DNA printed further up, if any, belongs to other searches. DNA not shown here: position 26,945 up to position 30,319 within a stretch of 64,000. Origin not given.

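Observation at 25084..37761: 12.6 kb seven-gene operon: giant CBM/SBP lipoprotein, two ABC permease pairs, an NHL-TPR-Yip1 membrane fusion and a 1024 aa secreted enzyme-like protein, with no ATPase or regulator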

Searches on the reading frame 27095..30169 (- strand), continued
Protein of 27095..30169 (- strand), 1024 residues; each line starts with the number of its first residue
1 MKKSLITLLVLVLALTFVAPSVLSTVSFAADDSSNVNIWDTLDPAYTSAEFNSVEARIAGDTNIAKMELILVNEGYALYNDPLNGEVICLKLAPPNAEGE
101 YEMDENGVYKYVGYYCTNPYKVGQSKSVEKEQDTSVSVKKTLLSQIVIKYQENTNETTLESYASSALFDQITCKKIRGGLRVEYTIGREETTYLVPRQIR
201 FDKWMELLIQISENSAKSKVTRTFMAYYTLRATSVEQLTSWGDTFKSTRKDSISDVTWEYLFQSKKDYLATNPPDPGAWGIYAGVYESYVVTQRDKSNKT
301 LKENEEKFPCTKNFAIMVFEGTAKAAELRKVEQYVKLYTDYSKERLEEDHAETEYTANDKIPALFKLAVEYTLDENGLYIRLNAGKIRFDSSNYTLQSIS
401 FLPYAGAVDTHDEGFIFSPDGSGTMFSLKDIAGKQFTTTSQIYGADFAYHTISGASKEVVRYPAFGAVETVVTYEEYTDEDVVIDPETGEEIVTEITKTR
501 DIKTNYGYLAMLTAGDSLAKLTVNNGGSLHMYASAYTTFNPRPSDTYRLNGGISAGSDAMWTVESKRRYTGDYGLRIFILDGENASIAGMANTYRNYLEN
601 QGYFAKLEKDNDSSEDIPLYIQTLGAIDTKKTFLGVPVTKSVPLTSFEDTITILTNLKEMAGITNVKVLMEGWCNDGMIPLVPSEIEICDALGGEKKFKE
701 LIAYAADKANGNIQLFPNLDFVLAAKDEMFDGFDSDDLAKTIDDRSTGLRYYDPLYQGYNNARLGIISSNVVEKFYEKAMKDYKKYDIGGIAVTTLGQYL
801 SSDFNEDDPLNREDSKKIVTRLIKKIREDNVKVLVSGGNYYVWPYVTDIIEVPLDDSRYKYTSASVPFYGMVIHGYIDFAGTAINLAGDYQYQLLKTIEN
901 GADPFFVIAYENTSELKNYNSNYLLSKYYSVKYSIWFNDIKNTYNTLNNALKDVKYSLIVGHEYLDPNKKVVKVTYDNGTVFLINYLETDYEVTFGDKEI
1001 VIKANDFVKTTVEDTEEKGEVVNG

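Call 64: find_homologous_proteins(query=L081:11395-13914:+, max_evalue=1e-10)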
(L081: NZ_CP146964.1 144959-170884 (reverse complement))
Query L081:11395-13914:+ (839 aa): 324 proteins with E <= 1e-10 among 8000 candidates; the best 120 are listed.
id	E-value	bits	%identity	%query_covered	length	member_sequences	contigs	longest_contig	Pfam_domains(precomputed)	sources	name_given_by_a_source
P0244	0.0e+0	1717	91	99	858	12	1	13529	PF18952.7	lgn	-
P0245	0.0e+0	1483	78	100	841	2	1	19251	PF18952.7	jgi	-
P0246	0.0e+0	1415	74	99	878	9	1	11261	PF18952.7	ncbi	-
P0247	0.0e+0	1169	61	100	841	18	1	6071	PF18952.7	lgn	-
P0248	7.9e-292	989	54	98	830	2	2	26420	PF18952.7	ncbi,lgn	-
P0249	4.2e-281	953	53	99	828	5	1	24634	PF18952.7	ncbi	-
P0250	8.4e-272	922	51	98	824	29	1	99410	PF18952.7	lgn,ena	-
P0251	1.1e-271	922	52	98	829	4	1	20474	PF18952.7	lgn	-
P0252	1.9e-266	905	51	98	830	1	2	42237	PF18952.7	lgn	-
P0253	3.1e-264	897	51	98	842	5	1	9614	PF18952.7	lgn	-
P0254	2.6e-262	891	52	95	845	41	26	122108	PF18952.7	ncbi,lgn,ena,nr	nr:DUF5696 domain-containing protein [uncultured Acetatifactor sp.]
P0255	5.0e-257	874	50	97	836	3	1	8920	PF18952.7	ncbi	-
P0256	4.1e-255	867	49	100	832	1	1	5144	PF18952.7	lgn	-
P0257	3.3e-254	864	49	99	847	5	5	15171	PF18952.7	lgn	-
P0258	2.1e-253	862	49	99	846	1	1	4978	PF18952.7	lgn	-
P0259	5.8e-250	850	49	97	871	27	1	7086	PF18952.7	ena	-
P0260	3.1e-249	848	50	97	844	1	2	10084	PF18952.7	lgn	-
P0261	4.7e-249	847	49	99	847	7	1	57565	PF18952.7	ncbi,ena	-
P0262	1.1e-248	846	50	98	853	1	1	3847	PF18952.7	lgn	-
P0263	1.3e-246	839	50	95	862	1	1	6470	PF18952.7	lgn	-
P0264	4.7e-246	837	50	99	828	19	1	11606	PF18952.7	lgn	-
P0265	1.0e-244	833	50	94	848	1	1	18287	PF18952.7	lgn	-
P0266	4.3e-243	827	48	99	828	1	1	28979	PF18952.7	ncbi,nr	ncbi:MAG: DUF5696 domain-containing protein [Firmicutes bacterium]|nr:DUF5696 domain-containing prot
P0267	4.7e-242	824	48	100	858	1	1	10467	PF18952.7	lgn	-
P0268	1.6e-241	822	48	99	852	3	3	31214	PF18952.7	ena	-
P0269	2.0e-241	822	49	95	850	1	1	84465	PF18952.7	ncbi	-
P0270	1.5e-240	819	47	98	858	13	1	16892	PF18952.7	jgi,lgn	jgi:hypothetical protein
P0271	1.8e-240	819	49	94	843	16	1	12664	PF18952.7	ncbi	-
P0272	2.1e-240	819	48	97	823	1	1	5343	PF18952.7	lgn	-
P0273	5.2e-240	817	48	99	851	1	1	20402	PF18952.7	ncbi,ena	-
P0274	8.3e-240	817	49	94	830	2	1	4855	PF18952.7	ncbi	-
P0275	7.1e-239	814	48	99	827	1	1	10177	PF18952.7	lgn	-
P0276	4.4e-238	811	47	95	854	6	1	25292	PF18952.7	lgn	-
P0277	5.7e-238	811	48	95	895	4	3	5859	PF18952.7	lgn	-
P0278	7.4e-238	810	49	94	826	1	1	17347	PF18952.7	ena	-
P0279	1.2e-236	806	46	98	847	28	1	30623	PF18952.7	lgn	-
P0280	1.6e-236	806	48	95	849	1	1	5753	PF18952.7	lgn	-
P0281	5.4e-236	804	47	94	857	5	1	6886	PF18952.7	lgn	-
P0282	8.4e-236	803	48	98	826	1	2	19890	PF18952.7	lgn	-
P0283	5.9e-234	797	47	95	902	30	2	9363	PF18952.7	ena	-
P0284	6.5e-234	797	47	94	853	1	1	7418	PF18952.7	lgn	-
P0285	1.2e-233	796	48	96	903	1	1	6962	PF18952.7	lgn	-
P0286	1.8e-233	796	45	99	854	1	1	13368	PF18952.7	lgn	-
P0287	1.9e-233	796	46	99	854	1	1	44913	PF18952.7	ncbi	ncbi:MAG: DUF5696 domain-containing protein [Roseburia sp.]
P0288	2.2e-233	795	46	100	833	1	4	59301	PF18952.7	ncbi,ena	-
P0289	2.2e-233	795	46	98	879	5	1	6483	PF18952.7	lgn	-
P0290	4.2e-233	794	47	96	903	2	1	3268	PF18952.7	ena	-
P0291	1.2e-232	793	46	99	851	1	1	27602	PF18952.7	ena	-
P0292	1.4e-232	793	46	99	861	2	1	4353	PF18952.7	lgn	-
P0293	1.6e-232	792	47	98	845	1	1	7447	PF18952.7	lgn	-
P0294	2.2e-232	792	46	99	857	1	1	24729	PF18952.7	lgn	-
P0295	3.0e-232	792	45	99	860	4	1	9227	PF18952.7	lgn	-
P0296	3.2e-231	788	47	94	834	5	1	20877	PF18952.7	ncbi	-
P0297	1.1e-230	786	46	96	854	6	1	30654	PF18952.7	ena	-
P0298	1.4e-230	786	47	98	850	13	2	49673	PF18952.7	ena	-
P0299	2.6e-230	785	51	86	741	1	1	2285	PF18952.7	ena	-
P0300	1.3e-229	783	47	96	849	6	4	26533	PF18952.7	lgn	-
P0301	1.9e-228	779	44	98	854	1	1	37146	PF18952.7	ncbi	-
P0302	3.2e-227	775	44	98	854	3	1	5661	PF18952.7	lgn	-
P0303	4.9e-226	771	44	98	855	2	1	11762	PF18952.7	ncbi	-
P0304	1.4e-225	770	47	98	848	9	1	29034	PF18952.7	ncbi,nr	ncbi:MAG: hypothetical protein IKS11_06060 [Lachnospiraceae bacterium]|nr:hypothetical protein [Lach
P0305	2.2e-225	769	44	98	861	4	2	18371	PF18952.7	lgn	-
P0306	5.6e-225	768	46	99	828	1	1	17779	PF18952.7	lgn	-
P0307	2.0e-224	766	46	95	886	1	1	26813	PF18952.7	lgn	-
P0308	2.5e-223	762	46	95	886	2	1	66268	PF18952.7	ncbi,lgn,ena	-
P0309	2.0e-220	753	44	99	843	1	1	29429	PF18952.7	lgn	-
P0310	2.1e-219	749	44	98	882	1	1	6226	PF18952.7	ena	-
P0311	4.9e-218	745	46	94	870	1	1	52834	PF18952.7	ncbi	-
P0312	6.5e-217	741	44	99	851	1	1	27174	PF18952.7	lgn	-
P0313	1.9e-216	739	44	95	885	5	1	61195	PF18952.7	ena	-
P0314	3.3e-216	739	45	94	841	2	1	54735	PF18952.7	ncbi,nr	ncbi:MAG: hypothetical protein K6G60_05720 [Lachnospiraceae bacterium]|nr:hypothetical protein [Lach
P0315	4.4e-214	732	42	99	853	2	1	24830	PF18952.7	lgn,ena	-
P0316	2.4e-211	722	42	94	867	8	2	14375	PF18952.7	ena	-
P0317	6.2e-210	718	45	94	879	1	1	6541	PF18952.7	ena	-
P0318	1.6e-208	713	45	95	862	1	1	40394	PF18952.7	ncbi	-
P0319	2.7e-207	709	42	99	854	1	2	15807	PF18952.7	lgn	-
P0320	5.7e-204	698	43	94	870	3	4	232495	PF18952.7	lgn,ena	-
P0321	2.1e-203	696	41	98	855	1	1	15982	PF18952.7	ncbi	-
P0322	9.3e-203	694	41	98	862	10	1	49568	PF18952.7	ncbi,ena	-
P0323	1.0e-202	694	44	94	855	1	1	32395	PF18952.7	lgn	-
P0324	3.8e-202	692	43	94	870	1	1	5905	PF18952.7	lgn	-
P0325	1.6e-201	690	41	94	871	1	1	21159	PF18952.7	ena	-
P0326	5.3e-201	688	42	99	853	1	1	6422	PF18952.7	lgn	-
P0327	5.8e-198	678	42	94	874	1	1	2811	PF18952.7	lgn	-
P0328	1.3e-197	677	41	99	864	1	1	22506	PF18952.7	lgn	-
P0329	1.4e-197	677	41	99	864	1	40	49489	PF18952.7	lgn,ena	-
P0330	1.6e-197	677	41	99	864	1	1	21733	PF18952.7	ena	-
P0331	2.3e-197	676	41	99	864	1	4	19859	PF18952.7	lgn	-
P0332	2.4e-197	676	42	95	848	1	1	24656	PF18952.7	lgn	-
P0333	2.6e-197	676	42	95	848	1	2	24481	PF18952.7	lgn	-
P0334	2.9e-197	676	42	95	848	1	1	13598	PF18952.7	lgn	-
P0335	5.5e-197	675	42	95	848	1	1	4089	PF18952.7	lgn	-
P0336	1.4e-195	670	42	95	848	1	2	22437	PF18952.7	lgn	-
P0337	3.6e-195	669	40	98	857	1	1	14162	PF18952.7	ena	-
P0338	1.0e-192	661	41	97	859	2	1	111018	PF18952.7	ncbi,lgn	-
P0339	4.2e-192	659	40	98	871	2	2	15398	PF18952.7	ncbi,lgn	-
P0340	1.2e-191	657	40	98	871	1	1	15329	PF18952.7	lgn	-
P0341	1.5e-191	657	40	98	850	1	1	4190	PF18952.7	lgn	-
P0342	5.9e-157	543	36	98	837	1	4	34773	PF18952.7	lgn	-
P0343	8.2e-147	509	36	95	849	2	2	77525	PF18952.7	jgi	jgi:hypothetical protein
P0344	5.0e-146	506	35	94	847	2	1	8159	PF18952.7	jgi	-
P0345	4.3e-143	497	36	94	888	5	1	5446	PF18952.7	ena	-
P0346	8.9e-142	492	35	97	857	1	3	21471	PF18952.7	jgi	jgi:hypothetical protein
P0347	3.1e-140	487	35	94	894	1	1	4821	PF18952.7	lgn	-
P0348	9.1e-140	486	35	94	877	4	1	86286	PF18952.7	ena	-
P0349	1.5e-139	485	34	94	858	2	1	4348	PF18952.7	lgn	-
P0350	6.9e-139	483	34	96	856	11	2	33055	PF18952.7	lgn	-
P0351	3.1e-137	477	35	96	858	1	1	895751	PF18952.7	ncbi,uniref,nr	ncbi:DUF5696 domain-containing protein [Paenibacillus alkalitolerans]|uniref:DUF5696 domain-containi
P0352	3.6e-137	477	34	94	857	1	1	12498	PF18952.7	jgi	jgi:hypothetical protein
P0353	3.8e-137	477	34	94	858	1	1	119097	PF18952.7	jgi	jgi:hypothetical protein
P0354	1.0e-136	476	36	94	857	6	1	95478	PF18952.7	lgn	-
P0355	6.1e-136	473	33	97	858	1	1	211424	PF18952.7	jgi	jgi:hypothetical protein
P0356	5.8e-135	470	34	98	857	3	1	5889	PF18952.7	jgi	jgi:hypothetical protein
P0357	1.8e-134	468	35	95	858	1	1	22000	PF18952.7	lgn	-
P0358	2.0e-134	468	34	98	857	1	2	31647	PF18952.7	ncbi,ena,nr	ncbi:MAG TPA: hypothetical protein IAA29_17390 [Candidatus Paenibacillus intestinavium]|nr:hypotheti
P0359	2.2e-134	468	35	94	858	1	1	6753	PF18952.7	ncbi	ncbi:MAG TPA: DUF5696 domain-containing protein [Bacilli bacterium]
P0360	3.1e-134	467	34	95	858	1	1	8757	PF18952.7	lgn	-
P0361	4.1e-134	467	34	96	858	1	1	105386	PF18952.7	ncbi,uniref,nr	ncbi:DUF5696 domain-containing protein [Cohnella nanjingensis]|uniref:Uncharacterized protein n=1 Ta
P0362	1.0e-133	466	34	94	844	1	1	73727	PF18952.7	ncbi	-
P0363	2.0e-133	465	33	98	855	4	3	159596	PF18952.7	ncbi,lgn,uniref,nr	ncbi:hypothetical protein SAMN05216378_5796 [Paenibacillus catalpae]|uniref:Uncharacterized protein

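Call 65: find_encoding_contigs(protein=P0254, flank=10000, max_places=1)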
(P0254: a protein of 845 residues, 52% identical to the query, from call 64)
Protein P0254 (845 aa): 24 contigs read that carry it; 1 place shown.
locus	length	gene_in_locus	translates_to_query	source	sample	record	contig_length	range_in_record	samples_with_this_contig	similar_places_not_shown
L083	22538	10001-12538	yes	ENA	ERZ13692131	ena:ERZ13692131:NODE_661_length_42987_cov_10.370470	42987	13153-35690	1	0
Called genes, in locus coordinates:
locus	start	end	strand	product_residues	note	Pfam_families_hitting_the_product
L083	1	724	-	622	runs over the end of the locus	PF06580:His_kinase, PF02518:HATPase_c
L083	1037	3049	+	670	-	PF04616:Glyco_hydro_43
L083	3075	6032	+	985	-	PF01547:SBP_bac_1, PF13416:SBP_bac_8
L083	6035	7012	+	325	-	PF00528:BPD_transp_1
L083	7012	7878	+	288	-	PF00528:BPD_transp_1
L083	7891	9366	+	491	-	PF01436:NHL (faint), PF08450:SGL (weak), PF17170:DUF5128 (faint)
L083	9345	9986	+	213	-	PF04893:Yip1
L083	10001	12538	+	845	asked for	PF18952:DUF5696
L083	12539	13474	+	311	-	PF00528:BPD_transp_1 (faint)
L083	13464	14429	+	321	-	PF00528:BPD_transp_1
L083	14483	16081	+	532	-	PF01547:SBP_bac_1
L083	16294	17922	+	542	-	PF01547:SBP_bac_1, PF13416:SBP_bac_8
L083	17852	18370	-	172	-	-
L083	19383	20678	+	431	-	PF13173:AAA_14, PF13635:DUF4143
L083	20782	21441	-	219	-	PF12822:ECF_trnsprt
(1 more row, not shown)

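Call 66: find_encoding_contigs(protein=P0287, flank=10000, max_places=1)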
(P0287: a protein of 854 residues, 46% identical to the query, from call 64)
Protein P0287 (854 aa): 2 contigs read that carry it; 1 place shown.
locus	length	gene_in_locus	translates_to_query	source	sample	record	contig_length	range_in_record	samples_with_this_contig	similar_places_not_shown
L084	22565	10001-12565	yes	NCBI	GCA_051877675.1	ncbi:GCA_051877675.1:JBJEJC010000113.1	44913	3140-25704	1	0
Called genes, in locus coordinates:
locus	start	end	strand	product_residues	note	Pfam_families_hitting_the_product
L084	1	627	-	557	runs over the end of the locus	PF03063:Prismane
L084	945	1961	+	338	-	PF00356:LacI, PF00532:Peripla_BP_1, PF13407:Peripla_BP_4 (weak), PF13377:Peripla_BP_3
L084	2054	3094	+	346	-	PF07745:Glyco_hydro_53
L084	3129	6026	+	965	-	PF13416:SBP_bac_8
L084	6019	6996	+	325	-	PF00528:BPD_transp_1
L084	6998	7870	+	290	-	PF00528:BPD_transp_1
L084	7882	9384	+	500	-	PF01436:NHL (faint), PF08450:SGL (weak), PF17170:DUF5128 (weak)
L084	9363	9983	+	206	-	PF04893:Yip1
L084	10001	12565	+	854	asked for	PF18952:DUF5696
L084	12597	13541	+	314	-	PF00528:BPD_transp_1 (weak)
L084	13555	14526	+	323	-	PF00528:BPD_transp_1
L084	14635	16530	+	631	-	PF01547:SBP_bac_1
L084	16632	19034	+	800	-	PF07745:Glyco_hydro_53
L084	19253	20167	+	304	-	PF08220:HTH_DeoR (weak), PF08279:HTH_11, PF19187:HTH_PafC, PF13280:WYL, PF25583:WCX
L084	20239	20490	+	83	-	PF12674:Zn_ribbon_2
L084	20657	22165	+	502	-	PF01145:Band_7, PF15975:Flot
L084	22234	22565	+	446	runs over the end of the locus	PF01554:MatE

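Call 67: find_encoding_contigs(protein=P0351, flank=10000, max_places=1)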
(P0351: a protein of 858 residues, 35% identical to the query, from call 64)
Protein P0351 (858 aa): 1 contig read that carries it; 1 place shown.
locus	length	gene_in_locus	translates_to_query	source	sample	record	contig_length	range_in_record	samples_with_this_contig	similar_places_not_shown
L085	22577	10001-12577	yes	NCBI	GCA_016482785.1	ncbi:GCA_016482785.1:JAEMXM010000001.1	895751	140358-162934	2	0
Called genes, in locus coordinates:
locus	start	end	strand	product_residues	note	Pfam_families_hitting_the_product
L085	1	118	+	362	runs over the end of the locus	PF00356:LacI, PF00532:Peripla_BP_1, PF13377:Peripla_BP_3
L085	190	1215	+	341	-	PF00356:LacI, PF13377:Peripla_BP_3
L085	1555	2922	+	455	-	PF01547:SBP_bac_1, PF13416:SBP_bac_8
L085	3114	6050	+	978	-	PF01547:SBP_bac_1, PF13416:SBP_bac_8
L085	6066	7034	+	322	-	PF00528:BPD_transp_1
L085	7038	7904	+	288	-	PF00528:BPD_transp_1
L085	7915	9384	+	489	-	PF01436:NHL (weak)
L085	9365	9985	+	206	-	PF04893:Yip1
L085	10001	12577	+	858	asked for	PF18952:DUF5696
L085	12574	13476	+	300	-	PF00528:BPD_transp_1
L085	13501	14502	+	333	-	PF00528:BPD_transp_1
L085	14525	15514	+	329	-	PF22612:GH113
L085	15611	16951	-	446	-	-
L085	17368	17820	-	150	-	-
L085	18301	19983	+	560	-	PF02837:Glyco_hydro_2_N (weak), PF22666:Glyco_hydro_2_N2 (weak), PF00703:Glyco_hydro_2 (weak), PF02836:Glyco_hydro_2_C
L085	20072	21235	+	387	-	PF01547:SBP_bac_1, PF13416:SBP_bac_8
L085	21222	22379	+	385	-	PF02515:CoA_transf_3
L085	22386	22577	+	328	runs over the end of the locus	PF02515:CoA_transf_3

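Call 68: find_encoding_contigs(protein=P0361, flank=10000, max_places=1)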
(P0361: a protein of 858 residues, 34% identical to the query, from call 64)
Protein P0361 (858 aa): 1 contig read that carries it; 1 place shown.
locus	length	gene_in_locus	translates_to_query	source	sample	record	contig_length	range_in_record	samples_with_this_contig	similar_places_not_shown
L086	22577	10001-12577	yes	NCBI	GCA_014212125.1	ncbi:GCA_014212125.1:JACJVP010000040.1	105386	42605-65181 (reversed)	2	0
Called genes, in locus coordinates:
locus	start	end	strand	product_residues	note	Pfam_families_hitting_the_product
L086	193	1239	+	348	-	PF00356:LacI, PF13377:Peripla_BP_3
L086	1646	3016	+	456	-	PF01547:SBP_bac_1, PF13416:SBP_bac_8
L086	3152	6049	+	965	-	PF01547:SBP_bac_1, PF13416:SBP_bac_8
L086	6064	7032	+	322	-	PF00528:BPD_transp_1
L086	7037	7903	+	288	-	PF00528:BPD_transp_1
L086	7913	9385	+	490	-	PF01436:NHL (faint)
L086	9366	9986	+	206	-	PF04893:Yip1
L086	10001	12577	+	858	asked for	PF18952:DUF5696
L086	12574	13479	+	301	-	PF00528:BPD_transp_1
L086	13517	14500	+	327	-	PF00528:BPD_transp_1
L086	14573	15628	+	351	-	PF02156:Glyco_hydro_26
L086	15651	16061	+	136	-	PF00165:HTH_AraC (faint), PF12833:HTH_18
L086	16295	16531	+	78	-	PF22266:DUF6953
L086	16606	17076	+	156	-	-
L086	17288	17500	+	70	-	PF14169:YdjO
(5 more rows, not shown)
